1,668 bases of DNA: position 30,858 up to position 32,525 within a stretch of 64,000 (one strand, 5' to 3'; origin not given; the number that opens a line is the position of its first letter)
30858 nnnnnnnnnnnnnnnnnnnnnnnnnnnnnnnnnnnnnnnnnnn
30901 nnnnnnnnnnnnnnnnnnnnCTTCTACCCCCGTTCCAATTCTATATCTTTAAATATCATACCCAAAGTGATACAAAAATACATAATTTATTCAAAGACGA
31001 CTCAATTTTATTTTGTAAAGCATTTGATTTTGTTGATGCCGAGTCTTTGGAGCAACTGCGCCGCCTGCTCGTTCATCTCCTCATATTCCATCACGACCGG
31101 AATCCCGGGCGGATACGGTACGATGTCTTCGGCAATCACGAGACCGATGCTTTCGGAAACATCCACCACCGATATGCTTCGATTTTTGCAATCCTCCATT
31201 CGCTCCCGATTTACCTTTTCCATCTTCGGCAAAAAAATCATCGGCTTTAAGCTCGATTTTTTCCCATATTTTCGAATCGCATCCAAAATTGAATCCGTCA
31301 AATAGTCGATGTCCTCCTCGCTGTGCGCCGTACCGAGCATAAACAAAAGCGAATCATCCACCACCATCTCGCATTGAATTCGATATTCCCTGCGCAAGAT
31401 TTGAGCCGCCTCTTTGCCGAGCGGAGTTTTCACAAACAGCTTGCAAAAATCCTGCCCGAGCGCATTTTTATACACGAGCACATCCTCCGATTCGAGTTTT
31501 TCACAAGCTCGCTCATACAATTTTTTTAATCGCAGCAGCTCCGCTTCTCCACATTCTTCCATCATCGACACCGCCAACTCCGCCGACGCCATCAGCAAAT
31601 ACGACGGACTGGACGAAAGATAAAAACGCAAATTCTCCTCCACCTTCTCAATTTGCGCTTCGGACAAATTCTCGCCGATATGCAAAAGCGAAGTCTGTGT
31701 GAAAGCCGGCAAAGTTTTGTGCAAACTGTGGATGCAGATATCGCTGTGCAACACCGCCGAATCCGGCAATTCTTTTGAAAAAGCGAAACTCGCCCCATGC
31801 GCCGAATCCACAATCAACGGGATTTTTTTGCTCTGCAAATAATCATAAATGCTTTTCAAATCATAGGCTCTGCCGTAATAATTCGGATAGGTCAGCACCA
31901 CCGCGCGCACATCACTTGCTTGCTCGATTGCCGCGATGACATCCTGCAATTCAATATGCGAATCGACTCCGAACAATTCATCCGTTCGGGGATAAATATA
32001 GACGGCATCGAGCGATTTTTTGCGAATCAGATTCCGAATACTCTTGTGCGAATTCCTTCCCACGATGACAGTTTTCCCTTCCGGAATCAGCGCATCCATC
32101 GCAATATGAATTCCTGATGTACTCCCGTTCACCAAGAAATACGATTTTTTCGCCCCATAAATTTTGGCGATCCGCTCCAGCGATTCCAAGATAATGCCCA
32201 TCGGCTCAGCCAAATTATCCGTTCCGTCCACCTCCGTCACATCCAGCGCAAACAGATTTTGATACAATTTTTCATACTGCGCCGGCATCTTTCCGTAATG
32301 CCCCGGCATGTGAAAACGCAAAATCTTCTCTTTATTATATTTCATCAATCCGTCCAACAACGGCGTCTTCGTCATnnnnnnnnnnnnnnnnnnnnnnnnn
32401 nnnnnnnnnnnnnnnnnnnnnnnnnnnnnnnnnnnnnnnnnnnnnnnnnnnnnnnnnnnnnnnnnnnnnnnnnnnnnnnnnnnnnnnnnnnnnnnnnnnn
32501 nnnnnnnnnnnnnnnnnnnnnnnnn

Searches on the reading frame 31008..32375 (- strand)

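Call 43: search_protein_families(library=pfam, proteins=[window:31008-32375:-])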
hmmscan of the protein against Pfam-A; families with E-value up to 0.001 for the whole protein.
window:31008-32375:- (455 aa): 6 families
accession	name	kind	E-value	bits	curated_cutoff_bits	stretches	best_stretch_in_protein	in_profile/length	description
PF01276.26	OKR_DC_1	-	3.8e-57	194.4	27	1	4-280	1-299/417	Orn/Lys/Arg decarboxylase, major domain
PF00155.27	Aminotran_1_2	-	2.4e-12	47.2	19.7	1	51-362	33-360/361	Aminotransferase class I and II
PF01041.23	DegT_DnrJ_EryC1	-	9e-09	35.5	19.8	1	48-195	13-150/360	DegT/DnrJ/EryC1/StrS aminotransferase family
PF03711.20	OKR_DC_1_C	-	7.8e-08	33.1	24.2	1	356-443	17-105/132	Orn/Lys/Arg decarboxylase, C-terminal domain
PF00266.25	Aminotran_5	-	4.6e-05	23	21.5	1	63-222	46-203/371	Aminotransferase class-V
PF01212.27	Beta_elim_lyase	-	0.00042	20.2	27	1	67-222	39-201/288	Beta-eliminating lyase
